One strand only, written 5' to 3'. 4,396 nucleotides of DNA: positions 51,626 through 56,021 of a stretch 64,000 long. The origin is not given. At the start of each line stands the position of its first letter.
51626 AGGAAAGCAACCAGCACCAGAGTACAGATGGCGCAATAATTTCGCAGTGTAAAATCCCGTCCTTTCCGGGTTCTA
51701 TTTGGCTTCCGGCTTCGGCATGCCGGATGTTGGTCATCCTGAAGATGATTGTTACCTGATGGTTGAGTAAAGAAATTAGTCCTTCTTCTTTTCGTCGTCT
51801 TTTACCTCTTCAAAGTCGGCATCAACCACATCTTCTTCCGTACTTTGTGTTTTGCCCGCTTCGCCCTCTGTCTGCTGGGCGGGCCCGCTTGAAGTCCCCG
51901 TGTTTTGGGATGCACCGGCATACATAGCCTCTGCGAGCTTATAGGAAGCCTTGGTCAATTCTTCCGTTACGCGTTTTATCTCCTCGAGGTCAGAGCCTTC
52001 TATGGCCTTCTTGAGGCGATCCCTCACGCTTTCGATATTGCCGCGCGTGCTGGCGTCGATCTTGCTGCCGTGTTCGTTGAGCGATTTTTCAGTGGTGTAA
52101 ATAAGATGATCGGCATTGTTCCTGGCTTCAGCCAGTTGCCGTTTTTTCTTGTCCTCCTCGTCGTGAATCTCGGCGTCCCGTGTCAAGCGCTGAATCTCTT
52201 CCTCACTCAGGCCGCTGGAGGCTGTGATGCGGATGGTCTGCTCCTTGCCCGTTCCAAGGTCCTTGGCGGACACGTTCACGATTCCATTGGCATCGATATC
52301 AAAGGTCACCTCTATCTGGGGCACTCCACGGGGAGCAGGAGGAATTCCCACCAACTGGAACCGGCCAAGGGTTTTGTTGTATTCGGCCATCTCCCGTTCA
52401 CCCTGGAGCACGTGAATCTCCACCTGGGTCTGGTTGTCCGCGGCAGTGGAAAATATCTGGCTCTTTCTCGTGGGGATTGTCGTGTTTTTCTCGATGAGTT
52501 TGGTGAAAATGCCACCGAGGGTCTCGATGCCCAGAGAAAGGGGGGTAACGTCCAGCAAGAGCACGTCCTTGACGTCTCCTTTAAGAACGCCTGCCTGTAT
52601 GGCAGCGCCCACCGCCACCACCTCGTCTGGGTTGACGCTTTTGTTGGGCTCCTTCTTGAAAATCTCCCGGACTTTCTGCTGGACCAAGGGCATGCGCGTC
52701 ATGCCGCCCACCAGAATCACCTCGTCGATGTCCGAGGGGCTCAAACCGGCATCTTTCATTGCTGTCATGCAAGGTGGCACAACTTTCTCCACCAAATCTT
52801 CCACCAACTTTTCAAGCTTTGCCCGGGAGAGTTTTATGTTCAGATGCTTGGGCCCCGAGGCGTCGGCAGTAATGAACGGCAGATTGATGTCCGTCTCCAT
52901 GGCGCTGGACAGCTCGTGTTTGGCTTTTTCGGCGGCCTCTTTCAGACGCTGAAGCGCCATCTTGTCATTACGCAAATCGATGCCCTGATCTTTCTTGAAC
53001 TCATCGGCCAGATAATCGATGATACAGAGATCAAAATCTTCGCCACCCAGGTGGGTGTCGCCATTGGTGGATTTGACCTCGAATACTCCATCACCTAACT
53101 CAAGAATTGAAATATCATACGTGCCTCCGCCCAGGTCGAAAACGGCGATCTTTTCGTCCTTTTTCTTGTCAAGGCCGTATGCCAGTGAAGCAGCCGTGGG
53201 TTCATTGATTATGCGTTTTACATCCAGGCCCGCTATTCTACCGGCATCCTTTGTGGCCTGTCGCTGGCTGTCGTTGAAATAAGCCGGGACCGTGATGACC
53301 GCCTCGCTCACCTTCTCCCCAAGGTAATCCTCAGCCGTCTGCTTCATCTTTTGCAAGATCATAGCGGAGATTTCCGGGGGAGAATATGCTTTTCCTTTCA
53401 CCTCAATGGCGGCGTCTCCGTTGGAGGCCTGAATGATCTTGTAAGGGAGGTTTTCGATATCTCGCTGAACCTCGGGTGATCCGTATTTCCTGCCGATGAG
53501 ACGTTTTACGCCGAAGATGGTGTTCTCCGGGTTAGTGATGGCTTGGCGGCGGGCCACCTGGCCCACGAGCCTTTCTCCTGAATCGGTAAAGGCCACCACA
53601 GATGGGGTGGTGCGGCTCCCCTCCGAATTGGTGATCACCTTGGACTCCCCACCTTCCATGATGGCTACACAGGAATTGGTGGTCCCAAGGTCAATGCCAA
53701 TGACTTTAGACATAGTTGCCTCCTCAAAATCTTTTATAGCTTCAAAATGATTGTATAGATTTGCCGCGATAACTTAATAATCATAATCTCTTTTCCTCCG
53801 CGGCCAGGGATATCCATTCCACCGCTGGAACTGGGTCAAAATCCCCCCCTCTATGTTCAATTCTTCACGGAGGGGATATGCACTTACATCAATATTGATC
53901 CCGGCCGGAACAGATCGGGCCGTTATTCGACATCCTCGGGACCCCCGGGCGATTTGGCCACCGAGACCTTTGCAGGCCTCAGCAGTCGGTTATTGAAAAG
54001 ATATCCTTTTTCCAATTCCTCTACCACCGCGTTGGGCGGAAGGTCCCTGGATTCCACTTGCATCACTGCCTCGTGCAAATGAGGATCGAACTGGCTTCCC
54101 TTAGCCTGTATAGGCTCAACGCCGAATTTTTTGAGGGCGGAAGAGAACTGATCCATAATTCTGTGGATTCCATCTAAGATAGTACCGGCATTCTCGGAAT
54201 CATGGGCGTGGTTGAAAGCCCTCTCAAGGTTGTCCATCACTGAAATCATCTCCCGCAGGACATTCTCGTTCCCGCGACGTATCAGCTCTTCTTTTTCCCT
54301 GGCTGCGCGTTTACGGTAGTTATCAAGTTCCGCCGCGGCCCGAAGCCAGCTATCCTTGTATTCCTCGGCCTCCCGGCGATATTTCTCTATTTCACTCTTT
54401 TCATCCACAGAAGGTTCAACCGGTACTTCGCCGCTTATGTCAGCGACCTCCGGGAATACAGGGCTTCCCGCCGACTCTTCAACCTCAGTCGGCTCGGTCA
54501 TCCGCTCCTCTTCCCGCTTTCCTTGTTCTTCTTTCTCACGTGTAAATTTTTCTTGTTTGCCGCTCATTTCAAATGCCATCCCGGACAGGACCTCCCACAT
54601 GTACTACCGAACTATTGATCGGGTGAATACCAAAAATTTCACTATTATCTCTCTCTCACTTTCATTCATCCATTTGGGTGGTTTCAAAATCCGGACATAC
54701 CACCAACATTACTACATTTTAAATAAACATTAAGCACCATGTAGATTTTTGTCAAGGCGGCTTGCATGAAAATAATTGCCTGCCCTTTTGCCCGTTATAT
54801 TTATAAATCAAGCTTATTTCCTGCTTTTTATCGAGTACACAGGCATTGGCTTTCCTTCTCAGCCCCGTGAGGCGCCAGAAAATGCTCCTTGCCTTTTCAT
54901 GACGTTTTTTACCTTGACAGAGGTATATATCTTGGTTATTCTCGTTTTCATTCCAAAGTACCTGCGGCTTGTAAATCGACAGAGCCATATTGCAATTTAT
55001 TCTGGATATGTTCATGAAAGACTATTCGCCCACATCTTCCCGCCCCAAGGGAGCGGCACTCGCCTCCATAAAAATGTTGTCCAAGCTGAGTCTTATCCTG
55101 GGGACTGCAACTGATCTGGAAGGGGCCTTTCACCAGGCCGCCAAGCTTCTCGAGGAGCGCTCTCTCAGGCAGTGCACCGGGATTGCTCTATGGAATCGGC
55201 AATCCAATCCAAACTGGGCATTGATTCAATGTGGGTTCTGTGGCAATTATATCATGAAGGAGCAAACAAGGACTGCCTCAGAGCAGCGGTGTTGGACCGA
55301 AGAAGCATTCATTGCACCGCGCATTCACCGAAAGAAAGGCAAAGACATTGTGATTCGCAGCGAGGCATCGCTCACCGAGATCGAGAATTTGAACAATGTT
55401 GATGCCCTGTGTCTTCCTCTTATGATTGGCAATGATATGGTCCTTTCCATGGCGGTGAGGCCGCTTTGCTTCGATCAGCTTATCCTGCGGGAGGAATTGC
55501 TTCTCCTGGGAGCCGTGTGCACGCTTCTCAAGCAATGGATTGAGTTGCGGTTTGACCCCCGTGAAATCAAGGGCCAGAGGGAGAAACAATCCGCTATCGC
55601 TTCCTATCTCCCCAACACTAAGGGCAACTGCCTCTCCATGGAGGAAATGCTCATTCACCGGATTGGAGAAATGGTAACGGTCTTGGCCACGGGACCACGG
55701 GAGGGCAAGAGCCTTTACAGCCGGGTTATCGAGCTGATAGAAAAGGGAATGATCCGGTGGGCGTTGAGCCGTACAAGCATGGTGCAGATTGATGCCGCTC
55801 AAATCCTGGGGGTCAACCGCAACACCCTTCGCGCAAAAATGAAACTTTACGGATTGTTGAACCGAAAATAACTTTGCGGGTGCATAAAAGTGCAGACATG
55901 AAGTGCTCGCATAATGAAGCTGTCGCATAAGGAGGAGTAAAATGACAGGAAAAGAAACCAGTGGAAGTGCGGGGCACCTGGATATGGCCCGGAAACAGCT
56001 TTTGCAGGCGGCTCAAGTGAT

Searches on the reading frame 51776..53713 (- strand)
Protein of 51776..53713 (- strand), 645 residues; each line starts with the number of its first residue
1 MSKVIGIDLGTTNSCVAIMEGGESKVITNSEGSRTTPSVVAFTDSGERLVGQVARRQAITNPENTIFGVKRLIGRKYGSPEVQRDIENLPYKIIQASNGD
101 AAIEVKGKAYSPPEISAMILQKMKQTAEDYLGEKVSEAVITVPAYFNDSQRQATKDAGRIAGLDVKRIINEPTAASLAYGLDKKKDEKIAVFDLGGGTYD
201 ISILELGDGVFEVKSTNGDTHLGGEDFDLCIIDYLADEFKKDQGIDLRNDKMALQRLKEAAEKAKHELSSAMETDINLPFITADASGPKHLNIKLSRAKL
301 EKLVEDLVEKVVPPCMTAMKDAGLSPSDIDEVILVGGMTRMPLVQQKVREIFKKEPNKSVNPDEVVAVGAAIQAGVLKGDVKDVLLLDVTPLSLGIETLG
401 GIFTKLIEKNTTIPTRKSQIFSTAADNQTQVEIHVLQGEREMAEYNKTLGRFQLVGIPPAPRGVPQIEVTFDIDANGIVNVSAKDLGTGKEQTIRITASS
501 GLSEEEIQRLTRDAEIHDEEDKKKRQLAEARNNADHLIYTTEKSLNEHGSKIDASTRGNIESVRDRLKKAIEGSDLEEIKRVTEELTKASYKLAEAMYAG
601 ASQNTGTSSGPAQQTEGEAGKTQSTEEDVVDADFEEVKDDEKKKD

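Call 71: list_cluster_members(proteins=[window:51776-53713:-, window:43821-45158:+, window:15607-16740:-, window:32531-33637:+, window:55942-57207:+])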
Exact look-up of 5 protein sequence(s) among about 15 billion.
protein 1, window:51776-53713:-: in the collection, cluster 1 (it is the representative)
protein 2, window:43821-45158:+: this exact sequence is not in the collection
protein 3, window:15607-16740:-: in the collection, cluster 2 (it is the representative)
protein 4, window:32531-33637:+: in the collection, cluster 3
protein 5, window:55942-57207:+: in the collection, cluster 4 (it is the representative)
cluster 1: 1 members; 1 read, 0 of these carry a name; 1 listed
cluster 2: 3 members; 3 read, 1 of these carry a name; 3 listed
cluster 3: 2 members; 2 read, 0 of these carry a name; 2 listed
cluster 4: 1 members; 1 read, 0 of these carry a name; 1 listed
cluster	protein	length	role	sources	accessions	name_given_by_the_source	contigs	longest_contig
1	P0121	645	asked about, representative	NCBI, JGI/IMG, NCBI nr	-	-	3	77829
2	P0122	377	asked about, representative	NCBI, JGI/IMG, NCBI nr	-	-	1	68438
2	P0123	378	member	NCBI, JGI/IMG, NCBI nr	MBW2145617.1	MAG: FAD-dependent oxidoreductase [Deltaproteobacteria bacterium] | FAD-dependent oxidoreductase [Deltaproteobacteria bacterium]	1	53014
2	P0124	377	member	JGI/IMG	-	-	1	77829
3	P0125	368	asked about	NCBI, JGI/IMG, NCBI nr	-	-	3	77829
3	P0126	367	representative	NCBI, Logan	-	-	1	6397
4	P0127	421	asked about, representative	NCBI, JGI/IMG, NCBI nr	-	-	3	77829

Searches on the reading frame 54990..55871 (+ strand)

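Call 69: search_protein_families(library=pfam, proteins=[window:54990-55871:+], max_evalue=0.001)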
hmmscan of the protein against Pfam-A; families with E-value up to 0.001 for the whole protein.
window:54990-55871:+ (293 aa): 1 family
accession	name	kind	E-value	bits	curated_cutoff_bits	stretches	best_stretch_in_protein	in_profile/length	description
PF02954.25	HTH_8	-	3.6e-08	33.4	22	1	247-286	2-41/42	Bacterial regulatory protein, Fis family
